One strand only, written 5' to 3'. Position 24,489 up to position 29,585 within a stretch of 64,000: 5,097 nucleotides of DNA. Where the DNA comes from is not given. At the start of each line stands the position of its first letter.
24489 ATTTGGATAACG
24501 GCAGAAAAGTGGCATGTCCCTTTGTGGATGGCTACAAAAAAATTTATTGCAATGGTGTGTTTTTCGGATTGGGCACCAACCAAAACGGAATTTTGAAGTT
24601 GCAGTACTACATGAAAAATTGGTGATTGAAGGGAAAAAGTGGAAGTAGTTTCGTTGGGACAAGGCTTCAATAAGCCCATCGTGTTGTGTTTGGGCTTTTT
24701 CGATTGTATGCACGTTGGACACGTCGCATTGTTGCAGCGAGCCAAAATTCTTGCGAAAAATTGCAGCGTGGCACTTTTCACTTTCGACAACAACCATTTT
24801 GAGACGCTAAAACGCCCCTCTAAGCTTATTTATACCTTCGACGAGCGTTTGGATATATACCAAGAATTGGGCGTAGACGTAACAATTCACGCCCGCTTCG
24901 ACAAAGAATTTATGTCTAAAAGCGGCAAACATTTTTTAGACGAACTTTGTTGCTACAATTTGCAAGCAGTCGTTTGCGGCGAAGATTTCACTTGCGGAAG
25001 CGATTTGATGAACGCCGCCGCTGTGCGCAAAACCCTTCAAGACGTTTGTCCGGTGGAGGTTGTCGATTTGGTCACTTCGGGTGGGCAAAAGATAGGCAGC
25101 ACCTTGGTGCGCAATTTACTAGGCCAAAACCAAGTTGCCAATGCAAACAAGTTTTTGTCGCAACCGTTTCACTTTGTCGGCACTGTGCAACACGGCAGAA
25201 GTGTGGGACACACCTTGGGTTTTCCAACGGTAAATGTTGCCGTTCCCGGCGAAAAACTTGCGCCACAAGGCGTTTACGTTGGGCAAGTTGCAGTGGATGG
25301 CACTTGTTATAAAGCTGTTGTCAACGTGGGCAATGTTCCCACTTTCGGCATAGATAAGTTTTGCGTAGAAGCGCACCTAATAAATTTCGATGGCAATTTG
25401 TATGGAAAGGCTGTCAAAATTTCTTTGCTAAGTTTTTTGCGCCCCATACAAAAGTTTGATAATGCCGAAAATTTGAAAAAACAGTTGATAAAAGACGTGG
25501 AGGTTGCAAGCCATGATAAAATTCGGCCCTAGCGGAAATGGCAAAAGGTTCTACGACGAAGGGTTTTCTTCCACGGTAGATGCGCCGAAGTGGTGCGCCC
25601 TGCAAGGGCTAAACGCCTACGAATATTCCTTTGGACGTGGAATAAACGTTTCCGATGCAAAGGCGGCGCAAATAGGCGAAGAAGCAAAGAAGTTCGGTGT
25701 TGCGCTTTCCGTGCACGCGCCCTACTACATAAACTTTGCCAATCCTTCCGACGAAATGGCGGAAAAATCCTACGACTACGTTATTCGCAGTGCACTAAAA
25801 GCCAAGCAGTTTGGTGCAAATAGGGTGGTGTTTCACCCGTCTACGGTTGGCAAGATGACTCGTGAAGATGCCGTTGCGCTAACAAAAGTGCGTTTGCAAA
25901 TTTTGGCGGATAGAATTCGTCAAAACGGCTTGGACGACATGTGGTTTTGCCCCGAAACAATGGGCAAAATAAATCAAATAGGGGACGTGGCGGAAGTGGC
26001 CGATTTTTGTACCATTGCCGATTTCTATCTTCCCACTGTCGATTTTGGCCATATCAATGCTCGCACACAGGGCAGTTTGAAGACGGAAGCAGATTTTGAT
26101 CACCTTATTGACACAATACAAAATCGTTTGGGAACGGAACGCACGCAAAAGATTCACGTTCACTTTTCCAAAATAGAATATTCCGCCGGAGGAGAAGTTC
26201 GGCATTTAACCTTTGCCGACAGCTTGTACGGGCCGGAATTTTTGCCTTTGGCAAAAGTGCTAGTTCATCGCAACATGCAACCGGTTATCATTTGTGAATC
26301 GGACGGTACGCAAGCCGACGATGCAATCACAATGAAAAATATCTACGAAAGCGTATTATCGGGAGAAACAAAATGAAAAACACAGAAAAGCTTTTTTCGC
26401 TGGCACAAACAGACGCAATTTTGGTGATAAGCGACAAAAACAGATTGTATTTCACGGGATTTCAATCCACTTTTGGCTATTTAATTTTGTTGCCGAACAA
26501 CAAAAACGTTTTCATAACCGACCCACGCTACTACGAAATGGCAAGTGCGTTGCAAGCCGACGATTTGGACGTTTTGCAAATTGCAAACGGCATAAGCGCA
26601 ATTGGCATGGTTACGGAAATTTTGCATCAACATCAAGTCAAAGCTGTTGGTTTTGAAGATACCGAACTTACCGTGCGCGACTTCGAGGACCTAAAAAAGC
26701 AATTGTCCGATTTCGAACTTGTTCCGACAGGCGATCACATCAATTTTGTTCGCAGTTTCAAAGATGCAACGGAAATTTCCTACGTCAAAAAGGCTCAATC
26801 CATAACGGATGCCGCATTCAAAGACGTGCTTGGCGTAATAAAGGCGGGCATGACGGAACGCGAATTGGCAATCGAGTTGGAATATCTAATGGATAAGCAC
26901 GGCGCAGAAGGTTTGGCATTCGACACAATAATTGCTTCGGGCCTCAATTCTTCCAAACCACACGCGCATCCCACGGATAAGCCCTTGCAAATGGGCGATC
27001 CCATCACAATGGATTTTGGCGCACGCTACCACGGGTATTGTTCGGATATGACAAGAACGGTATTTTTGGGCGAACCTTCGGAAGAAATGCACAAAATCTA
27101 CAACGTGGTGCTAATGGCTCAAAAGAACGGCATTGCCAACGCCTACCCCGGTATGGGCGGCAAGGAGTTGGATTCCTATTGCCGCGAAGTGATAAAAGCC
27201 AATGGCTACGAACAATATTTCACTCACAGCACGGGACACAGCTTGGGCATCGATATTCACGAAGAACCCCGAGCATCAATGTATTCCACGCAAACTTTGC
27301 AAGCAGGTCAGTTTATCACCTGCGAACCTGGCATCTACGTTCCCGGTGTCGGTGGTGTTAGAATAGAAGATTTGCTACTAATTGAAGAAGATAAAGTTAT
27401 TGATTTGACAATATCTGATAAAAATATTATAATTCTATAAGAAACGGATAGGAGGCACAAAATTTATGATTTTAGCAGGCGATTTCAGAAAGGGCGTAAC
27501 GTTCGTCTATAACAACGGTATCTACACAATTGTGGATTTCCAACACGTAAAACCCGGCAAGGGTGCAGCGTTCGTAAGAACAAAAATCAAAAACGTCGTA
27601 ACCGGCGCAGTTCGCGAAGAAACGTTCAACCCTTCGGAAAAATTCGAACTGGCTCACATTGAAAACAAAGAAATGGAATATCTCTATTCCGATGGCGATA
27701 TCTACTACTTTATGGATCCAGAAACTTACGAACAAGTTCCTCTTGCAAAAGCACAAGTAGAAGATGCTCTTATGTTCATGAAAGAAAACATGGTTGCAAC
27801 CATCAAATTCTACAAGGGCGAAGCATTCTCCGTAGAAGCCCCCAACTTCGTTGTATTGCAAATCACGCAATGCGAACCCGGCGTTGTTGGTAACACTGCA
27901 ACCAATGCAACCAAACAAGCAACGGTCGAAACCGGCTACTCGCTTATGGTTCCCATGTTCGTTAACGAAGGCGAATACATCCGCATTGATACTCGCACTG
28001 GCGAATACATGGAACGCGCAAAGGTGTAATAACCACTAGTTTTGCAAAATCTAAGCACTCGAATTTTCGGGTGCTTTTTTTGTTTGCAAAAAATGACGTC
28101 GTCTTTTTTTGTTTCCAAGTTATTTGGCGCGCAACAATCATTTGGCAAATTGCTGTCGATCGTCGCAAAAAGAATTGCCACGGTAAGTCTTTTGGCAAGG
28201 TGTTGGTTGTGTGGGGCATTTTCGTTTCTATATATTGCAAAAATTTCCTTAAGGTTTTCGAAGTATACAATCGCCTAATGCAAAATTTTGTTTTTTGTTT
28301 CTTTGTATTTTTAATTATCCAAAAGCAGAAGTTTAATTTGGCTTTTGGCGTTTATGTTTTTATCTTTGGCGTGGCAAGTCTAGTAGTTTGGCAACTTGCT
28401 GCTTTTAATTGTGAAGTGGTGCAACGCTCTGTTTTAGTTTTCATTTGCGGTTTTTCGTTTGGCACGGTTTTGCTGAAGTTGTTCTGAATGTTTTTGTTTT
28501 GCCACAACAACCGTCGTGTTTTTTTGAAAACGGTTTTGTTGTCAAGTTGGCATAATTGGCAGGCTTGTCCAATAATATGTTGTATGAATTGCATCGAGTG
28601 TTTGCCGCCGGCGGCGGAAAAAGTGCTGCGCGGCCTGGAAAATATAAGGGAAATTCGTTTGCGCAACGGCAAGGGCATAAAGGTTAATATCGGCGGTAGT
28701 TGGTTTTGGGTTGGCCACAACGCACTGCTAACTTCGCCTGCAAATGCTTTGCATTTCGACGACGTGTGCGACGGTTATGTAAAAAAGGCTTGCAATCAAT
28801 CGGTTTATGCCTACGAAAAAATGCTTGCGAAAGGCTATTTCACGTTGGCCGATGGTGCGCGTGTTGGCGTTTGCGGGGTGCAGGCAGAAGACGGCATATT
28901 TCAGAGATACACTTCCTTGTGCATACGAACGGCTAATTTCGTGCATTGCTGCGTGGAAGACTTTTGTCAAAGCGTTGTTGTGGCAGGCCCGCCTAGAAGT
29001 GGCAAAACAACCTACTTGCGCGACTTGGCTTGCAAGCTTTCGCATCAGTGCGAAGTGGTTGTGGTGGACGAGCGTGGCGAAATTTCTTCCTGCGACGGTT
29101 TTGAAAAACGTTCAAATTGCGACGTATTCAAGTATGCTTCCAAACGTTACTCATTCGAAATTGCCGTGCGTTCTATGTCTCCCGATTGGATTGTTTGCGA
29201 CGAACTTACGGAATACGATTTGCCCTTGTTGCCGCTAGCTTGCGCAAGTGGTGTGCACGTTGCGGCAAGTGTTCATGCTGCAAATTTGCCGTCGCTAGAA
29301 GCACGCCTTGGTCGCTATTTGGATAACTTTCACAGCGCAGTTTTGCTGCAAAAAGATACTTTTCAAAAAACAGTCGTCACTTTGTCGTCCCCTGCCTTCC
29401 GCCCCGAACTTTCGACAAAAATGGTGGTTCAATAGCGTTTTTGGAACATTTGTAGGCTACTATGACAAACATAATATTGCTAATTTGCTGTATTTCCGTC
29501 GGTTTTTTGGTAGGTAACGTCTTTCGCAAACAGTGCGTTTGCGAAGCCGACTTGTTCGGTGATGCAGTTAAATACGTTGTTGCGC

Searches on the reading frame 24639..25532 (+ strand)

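Call 59: search_protein_families(library=pfam, proteins=[window:24639-25532:+], max_evalue=0.00001)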
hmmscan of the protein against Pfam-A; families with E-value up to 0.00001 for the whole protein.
window:24639-25532:+ (297 aa): 2 families
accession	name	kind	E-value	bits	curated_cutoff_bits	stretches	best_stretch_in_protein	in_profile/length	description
PF01687.23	Flavokinase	-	1e-36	126.3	19.6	1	173-291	1-121/124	Riboflavin kinase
PF06574.18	FAD_syn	-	7.1e-26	91.3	27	1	11-155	5-157/158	FAD synthetase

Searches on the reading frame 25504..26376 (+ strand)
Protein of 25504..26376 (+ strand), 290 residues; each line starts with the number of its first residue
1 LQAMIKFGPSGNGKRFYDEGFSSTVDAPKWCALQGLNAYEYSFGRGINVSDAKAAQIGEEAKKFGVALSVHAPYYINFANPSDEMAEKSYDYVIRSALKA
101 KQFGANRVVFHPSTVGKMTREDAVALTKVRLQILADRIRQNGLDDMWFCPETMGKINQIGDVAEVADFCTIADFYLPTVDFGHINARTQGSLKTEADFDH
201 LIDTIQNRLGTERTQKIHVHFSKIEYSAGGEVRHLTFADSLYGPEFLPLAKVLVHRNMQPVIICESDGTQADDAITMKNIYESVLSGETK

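Call 59: search_protein_families(library=pfam, proteins=[window:25504-26376:+], max_evalue=0.00001)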
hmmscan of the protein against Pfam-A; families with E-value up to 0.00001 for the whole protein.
window:25504-26376:+ (290 aa): 1 family
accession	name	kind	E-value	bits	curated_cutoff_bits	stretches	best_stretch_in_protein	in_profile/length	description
PF01261.30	AP_endonuc_2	-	5.2e-23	82.5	31.1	1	31-268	4-231/249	Xylose isomerase-like TIM barrel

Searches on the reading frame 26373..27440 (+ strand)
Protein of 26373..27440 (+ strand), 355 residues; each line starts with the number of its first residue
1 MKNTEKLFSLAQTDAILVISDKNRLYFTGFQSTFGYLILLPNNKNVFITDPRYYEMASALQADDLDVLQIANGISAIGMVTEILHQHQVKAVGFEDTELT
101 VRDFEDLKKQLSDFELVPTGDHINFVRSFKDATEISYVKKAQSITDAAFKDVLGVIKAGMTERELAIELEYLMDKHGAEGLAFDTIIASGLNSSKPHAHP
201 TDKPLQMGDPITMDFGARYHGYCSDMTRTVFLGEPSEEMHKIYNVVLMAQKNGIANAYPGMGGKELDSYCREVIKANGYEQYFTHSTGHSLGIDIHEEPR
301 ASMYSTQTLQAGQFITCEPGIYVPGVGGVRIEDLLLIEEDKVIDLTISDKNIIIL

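Call 59: search_protein_families(library=pfam, proteins=[window:26373-27440:+], max_evalue=0.00001)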
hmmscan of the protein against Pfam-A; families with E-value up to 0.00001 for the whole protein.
window:26373-27440:+ (355 aa): 2 families
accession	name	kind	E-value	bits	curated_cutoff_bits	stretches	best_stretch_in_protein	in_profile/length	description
PF00557.29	Peptidase_M24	-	7.1e-72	242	23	1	138-339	3-208/208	Metallopeptidase family M24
PF01321.24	Creatinase_N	-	6.6e-19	69.1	22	1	6-127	7-126/128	Creatinase/Prolidase N-terminal domain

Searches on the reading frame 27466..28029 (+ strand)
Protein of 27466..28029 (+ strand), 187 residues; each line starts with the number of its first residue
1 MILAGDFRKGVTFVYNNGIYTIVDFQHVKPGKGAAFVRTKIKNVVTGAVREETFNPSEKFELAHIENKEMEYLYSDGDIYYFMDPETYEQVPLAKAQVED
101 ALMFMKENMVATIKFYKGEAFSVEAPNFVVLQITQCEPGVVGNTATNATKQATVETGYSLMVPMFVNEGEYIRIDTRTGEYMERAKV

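Call 59: search_protein_families(library=pfam, proteins=[window:27466-28029:+], max_evalue=0.00001)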
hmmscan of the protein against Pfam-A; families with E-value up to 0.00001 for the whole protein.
window:27466-28029:+ (187 aa): 3 families
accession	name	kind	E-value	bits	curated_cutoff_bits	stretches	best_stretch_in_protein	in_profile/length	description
PF08207.18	EFP_N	-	2.1e-26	92.1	23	1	4-60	2-58/58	Elongation factor P (EF-P) KOW-like domain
PF09285.17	Elong-fact-P_C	-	6.6e-26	90.2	25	1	129-184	1-56/56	Elongation factor P, C-terminal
PF01132.26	EFP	-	2.2e-22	79.2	27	1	68-120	1-53/54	Elongation factor P (EF-P) OB domain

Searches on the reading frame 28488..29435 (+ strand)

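Call 59: search_protein_families(library=pfam, proteins=[window:28488-29435:+], max_evalue=0.00001)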
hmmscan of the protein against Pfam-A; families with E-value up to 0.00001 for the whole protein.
window:28488-29435:+ (315 aa): 1 family
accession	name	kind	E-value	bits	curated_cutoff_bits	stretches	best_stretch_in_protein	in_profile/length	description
PF19568.5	Spore_III_AA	-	6.3e-22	78.5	27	1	50-273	26-268/306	Sporulation stage III, protein AA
